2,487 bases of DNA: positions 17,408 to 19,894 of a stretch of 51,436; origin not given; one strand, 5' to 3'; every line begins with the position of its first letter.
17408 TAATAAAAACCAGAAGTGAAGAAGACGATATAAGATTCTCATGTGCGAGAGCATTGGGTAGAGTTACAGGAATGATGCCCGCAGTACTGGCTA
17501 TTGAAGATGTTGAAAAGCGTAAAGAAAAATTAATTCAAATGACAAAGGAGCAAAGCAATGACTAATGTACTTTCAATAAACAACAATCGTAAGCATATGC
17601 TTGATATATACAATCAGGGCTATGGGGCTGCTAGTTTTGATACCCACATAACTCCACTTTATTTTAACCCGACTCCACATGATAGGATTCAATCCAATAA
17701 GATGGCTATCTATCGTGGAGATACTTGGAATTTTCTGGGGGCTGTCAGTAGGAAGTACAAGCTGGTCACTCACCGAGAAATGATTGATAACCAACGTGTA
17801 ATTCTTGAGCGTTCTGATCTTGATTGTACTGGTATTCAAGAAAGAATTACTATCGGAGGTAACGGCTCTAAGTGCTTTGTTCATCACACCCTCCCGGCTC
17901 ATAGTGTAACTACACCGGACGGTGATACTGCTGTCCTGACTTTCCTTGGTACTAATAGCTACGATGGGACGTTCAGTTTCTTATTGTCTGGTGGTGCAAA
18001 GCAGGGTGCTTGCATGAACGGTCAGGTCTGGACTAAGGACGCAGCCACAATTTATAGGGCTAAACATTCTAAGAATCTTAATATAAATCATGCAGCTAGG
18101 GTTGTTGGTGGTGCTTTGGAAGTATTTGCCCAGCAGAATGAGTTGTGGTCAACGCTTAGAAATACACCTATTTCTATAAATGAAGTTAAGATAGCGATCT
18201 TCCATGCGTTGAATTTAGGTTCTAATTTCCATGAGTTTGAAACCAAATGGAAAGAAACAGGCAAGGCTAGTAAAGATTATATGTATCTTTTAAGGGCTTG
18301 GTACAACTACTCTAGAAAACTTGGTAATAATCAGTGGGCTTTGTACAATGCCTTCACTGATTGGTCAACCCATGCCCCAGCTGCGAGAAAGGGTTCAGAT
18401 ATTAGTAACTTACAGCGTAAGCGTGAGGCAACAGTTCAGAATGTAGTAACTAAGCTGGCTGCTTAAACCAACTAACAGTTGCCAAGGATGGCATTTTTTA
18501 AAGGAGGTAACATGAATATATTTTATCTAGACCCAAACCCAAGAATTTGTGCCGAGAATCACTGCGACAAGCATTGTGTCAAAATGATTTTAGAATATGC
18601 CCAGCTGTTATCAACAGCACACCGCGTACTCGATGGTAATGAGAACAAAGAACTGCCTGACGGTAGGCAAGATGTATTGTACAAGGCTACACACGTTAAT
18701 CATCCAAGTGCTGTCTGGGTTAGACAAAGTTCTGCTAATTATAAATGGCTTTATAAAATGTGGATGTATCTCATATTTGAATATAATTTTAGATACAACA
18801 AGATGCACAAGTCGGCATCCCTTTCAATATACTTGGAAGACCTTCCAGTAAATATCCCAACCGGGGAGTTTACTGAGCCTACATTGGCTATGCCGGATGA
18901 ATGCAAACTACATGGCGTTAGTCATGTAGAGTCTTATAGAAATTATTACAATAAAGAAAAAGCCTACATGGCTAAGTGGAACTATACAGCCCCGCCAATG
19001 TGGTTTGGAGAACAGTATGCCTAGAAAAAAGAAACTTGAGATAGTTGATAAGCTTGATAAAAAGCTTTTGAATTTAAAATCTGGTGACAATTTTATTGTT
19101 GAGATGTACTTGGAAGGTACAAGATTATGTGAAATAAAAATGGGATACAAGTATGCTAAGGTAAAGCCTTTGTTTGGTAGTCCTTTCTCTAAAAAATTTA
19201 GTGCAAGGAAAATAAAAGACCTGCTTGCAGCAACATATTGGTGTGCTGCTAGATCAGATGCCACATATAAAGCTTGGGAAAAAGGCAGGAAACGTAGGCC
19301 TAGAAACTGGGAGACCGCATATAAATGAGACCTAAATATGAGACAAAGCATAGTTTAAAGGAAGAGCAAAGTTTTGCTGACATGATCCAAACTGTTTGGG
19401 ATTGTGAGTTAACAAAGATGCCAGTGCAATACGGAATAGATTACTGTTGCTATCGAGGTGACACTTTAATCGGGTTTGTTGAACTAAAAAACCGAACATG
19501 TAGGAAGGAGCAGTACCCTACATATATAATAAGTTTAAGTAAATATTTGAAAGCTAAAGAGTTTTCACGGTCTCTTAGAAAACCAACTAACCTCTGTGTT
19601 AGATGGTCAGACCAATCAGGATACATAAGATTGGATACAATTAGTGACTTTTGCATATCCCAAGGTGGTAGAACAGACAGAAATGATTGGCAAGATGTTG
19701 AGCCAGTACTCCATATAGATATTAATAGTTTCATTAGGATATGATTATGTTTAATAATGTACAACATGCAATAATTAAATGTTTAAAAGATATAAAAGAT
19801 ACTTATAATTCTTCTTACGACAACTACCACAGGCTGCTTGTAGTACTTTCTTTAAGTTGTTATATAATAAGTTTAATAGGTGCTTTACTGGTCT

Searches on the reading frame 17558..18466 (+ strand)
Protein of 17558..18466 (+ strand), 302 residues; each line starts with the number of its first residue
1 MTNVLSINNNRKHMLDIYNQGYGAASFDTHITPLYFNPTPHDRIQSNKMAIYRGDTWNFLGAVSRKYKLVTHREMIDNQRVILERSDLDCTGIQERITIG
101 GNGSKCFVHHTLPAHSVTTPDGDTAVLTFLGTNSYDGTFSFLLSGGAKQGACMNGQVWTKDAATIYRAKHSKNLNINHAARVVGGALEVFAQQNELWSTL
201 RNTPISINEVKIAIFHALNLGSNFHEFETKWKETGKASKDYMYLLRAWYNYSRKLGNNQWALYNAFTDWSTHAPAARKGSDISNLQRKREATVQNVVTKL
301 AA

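Call 31: find_related_loci(query=window:17558-18466:+, collection=viral_contigs, flank=7000)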
Query window:17558-18466:+ (302 aa) in viral_contigs; peptide patterns used: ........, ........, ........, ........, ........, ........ (x = any residue, [..] = any of these).
49 stretches matched a pattern; 47 encode a relative of the query (tblastn E <= 1e-3); 47 distinct loci.
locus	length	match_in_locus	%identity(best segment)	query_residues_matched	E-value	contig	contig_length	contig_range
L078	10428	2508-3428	82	1-302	2e-173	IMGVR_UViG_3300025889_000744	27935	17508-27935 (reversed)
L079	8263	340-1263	76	1-302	3e-165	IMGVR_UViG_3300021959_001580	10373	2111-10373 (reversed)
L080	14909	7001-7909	74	1-302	9e-156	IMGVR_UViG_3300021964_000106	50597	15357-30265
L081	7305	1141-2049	71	1-302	1e-148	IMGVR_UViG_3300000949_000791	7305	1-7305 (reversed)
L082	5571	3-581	84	110-302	3e-108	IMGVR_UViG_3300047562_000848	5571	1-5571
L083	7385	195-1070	47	1-298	2e-82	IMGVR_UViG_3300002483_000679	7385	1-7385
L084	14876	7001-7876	47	1-298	2e-82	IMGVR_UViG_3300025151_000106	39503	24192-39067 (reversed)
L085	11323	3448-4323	46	1-298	4e-82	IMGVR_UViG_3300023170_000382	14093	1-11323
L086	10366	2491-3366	45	1-298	4e-82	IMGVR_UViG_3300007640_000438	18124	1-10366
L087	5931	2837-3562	30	33-277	8e-27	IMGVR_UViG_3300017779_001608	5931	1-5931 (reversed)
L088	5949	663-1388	29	33-277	2e-26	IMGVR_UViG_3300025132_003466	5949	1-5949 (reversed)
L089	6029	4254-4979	29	33-277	7e-26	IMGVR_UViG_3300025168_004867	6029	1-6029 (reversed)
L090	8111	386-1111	29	33-277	7e-26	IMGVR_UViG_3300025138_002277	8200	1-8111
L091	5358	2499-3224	29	33-277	9e-26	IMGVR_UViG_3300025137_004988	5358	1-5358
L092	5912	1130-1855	29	33-277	1e-25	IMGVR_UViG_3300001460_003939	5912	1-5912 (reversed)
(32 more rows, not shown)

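Call 32: search_protein_families(library=pfam, proteins=[window:17558-18466:+], max_evalue=0.01)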
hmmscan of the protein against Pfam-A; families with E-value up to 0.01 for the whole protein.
window:17558-18466:+ (302 aa): 1 family
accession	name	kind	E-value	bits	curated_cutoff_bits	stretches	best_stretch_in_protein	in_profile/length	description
PF06067.16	DUF932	-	6.9e-20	72.2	23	1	60-287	2-222/227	Domain of unknown function (DUF932)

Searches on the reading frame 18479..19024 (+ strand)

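Call 32: search_protein_families(library=pfam, proteins=[window:18479-19024:+], max_evalue=0.01)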
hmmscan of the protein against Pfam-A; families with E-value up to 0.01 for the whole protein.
window:18479-19024:+ (181 aa): 1 family
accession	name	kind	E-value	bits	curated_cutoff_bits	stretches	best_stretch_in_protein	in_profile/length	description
PF03013.19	Pyr_excise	-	0.00018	22.2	23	1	12-109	1-76/81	Pyrimidine dimer DNA glycosylase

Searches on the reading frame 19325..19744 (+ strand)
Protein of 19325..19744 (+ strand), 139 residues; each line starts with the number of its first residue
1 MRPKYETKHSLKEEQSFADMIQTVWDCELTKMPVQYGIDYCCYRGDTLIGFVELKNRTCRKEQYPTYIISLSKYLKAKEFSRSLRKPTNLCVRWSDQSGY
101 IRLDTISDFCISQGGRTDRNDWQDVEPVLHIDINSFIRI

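Call 32: search_protein_families(library=pfam, proteins=[window:19325-19744:+], max_evalue=0.01)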
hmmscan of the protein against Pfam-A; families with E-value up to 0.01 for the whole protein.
window:19325-19744:+ (139 aa): 1 family
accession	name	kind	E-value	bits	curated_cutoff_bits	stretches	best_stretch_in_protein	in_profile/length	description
PF24579.1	PDDEXK_14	-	1.1e-39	136.3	25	1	1-138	2-139/140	Phage putative PDDEXK endonuclease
